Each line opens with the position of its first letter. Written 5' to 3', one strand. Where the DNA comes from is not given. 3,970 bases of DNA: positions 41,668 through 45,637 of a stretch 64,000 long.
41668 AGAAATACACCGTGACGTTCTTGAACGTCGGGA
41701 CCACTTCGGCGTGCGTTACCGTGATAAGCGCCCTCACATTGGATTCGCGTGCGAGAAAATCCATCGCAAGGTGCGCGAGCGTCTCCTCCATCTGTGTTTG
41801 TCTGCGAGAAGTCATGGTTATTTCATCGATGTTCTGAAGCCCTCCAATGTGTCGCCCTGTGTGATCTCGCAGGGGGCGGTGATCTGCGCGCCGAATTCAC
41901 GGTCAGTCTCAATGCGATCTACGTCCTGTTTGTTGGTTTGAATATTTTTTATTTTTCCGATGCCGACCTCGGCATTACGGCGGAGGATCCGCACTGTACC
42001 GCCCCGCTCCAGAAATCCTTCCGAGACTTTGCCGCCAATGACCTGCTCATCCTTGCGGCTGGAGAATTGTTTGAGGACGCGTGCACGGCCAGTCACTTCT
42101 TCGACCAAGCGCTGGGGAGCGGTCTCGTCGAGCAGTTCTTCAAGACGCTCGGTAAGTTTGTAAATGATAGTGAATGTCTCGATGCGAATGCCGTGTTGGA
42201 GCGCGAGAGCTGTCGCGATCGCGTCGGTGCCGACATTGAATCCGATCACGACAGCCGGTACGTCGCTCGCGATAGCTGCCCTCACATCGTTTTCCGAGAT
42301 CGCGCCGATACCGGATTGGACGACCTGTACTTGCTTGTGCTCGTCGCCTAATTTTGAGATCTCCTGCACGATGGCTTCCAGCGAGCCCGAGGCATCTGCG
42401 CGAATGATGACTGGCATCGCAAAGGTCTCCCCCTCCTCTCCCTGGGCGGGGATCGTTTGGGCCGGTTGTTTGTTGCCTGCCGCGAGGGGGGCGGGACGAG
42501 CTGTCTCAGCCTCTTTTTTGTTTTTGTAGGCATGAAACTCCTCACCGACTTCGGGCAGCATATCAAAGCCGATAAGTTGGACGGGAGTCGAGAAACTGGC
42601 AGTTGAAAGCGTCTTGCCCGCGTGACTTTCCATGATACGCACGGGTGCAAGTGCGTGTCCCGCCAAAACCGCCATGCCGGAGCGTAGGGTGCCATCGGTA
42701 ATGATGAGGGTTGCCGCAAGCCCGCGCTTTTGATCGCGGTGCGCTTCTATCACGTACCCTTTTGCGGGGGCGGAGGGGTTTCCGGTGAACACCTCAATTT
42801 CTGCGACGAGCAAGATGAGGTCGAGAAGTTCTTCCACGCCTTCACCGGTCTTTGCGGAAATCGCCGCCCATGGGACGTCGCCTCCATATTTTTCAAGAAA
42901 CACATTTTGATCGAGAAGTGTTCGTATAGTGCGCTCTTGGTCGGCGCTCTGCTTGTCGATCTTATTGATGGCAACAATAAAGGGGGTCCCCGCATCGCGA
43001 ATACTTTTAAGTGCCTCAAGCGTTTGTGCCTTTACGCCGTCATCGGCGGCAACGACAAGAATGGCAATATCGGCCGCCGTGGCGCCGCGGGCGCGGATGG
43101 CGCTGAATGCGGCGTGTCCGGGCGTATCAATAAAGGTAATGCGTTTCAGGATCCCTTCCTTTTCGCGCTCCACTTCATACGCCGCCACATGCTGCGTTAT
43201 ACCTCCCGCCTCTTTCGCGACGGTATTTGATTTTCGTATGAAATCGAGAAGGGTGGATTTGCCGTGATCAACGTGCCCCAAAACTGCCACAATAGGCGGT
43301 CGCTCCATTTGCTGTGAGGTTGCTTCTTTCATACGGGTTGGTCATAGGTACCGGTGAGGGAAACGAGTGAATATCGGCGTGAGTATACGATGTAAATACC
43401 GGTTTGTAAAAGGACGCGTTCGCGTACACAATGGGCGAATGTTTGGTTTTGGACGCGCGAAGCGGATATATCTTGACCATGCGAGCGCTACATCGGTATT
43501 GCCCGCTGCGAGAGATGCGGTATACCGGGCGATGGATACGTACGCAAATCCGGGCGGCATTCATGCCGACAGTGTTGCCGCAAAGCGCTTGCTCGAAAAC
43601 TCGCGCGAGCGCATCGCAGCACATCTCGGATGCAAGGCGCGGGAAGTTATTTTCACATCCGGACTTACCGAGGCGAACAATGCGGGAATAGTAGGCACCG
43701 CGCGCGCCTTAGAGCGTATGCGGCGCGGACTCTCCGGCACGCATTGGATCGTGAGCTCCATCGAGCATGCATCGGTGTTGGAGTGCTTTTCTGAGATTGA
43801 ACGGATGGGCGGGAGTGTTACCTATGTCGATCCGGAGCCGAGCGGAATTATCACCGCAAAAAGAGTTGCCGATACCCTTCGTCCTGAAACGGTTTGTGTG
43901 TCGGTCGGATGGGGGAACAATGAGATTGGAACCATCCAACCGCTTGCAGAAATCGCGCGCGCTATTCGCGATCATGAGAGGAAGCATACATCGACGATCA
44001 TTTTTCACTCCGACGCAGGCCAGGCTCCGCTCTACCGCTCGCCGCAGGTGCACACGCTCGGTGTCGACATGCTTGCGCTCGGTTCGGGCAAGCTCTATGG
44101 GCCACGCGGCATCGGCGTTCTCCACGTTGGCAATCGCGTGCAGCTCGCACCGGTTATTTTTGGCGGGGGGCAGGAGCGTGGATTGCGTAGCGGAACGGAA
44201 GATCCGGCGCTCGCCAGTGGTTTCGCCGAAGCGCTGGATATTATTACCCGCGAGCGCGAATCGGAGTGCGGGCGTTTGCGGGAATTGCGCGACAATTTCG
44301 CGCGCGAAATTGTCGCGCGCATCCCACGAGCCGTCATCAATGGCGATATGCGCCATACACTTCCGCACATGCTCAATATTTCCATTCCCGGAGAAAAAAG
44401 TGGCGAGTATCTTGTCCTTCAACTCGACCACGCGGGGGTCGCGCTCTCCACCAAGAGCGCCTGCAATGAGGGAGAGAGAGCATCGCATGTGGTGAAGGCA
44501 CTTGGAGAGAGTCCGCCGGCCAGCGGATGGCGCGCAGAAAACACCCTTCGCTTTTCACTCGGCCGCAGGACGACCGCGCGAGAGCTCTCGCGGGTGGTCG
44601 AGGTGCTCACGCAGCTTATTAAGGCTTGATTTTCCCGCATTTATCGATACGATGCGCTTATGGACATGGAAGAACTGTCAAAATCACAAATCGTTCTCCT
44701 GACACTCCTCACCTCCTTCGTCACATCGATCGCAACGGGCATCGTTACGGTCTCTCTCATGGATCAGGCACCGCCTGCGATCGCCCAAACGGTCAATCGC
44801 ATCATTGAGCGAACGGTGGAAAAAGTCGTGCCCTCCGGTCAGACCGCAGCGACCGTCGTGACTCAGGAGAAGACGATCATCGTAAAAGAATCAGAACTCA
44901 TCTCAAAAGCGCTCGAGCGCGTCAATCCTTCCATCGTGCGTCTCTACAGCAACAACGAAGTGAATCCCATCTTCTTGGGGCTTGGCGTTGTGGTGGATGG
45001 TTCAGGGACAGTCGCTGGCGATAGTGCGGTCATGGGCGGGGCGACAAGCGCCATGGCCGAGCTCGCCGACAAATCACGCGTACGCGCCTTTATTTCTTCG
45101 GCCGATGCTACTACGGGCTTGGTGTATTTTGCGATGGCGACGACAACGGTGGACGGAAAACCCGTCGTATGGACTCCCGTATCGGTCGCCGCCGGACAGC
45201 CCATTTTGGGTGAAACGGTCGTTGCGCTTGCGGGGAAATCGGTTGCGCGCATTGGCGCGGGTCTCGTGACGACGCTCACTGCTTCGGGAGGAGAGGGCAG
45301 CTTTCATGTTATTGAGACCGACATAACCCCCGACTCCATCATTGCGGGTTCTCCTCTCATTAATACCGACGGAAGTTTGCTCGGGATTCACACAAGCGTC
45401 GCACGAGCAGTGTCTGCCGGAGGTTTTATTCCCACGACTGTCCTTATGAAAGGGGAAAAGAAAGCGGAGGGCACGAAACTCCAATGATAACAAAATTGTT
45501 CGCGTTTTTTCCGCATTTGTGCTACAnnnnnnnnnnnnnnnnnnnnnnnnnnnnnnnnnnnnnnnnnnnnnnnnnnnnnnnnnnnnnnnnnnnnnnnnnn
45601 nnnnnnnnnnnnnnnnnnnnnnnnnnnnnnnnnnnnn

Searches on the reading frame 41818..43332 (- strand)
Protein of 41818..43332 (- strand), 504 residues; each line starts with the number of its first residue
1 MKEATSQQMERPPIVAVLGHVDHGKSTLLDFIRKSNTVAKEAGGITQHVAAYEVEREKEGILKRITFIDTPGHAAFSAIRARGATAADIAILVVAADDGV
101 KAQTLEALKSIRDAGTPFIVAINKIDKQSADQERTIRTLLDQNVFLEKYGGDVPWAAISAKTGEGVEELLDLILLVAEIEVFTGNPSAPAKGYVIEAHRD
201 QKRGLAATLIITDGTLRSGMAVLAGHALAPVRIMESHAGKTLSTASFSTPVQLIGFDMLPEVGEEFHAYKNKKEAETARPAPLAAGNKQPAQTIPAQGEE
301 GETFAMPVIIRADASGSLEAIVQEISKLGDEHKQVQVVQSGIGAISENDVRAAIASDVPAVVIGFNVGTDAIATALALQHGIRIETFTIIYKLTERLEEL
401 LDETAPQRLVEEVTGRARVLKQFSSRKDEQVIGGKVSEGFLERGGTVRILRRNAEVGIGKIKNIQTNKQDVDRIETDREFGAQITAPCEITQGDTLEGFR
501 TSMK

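Call 8: search_protein_families(library=pfam, max_evalue=0.001, proteins=[window:41818-43332:-])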
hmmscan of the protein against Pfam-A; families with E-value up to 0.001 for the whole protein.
window:41818-43332:- (504 aa): 10 families
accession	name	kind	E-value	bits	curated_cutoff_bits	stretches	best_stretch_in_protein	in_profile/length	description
PF00009.33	GTP_EFTU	-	4.2e-37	128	26.5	1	14-174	5-183/188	Elongation factor Tu GTP binding domain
PF11987.13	IF-2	-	1.2e-27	96.6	27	1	288-397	9-116/117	Translation-initiation factor 2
PF22042.2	EF-G_D2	-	6.9e-17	61.8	27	1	189-267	1-82/84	Elongation factor G domain 2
PF01926.29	MMR_HSR1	-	7.3e-11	42.6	21.9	1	15-124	2-113/113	50S ribosome-binding GTPase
PF00071.28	Ras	-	1.4e-05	25.2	21.6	1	16-173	3-156/162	Ras family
PF02421.24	FeoB_N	-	3.1e-05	24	27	1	15-171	3-154/156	Ferrous iron transport protein B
PF00350.29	Dynamin_N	-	7.7e-05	23.2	27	0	15-58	1-44/168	Dynamin family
PF03193.22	RsgA_GTPase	-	7.8e-05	23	30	0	86-185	22-114/174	RsgA GTPase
PF03144.31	GTP_EFTU_D2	-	0.00013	22.7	30.3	0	430-474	2-48/73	Elongation factor Tu domain 2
PF08477.19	Roc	-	0.00055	20.6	27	1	15-126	2-119/119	Ras of Complex, Roc, domain of DAPkinase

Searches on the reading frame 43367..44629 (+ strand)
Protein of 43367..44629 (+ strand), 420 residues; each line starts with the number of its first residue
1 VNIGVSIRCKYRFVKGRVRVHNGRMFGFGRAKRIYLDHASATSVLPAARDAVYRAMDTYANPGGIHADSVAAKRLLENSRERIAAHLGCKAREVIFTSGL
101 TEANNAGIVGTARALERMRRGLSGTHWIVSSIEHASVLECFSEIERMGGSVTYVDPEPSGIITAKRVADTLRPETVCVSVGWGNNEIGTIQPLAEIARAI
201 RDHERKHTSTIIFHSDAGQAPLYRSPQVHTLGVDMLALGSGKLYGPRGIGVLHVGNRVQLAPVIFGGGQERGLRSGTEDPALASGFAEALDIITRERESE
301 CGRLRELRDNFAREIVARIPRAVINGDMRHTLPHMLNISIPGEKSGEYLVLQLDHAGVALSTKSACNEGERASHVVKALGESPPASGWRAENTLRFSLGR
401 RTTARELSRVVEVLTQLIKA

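Call 8: search_protein_families(library=pfam, max_evalue=0.001, proteins=[window:43367-44629:+])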
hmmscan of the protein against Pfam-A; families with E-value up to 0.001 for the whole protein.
window:43367-44629:+ (420 aa): 1 family
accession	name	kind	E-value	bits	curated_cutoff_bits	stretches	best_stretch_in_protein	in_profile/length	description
PF00266.25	Aminotran_5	-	8.8e-48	163.6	21.5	1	34-409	1-370/371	Aminotransferase class-V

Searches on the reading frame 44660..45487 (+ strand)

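Call 60: search_protein_families(library=pfam, max_evalue=0.0001, proteins=[window:44660-45487:+])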
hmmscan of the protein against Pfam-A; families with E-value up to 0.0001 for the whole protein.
window:44660-45487:+ (275 aa): 0 families

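Call 80: search_protein_families(library=pfam, max_evalue=0.01, proteins=[window:44660-45487:+])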
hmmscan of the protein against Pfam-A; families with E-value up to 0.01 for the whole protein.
window:44660-45487:+ (275 aa): 1 family
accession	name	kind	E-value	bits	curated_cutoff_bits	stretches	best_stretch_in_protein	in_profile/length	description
PF13365.12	Trypsin_2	-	0.00014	23.1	27.6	1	107-243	1-144/144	Trypsin-like peptidase domain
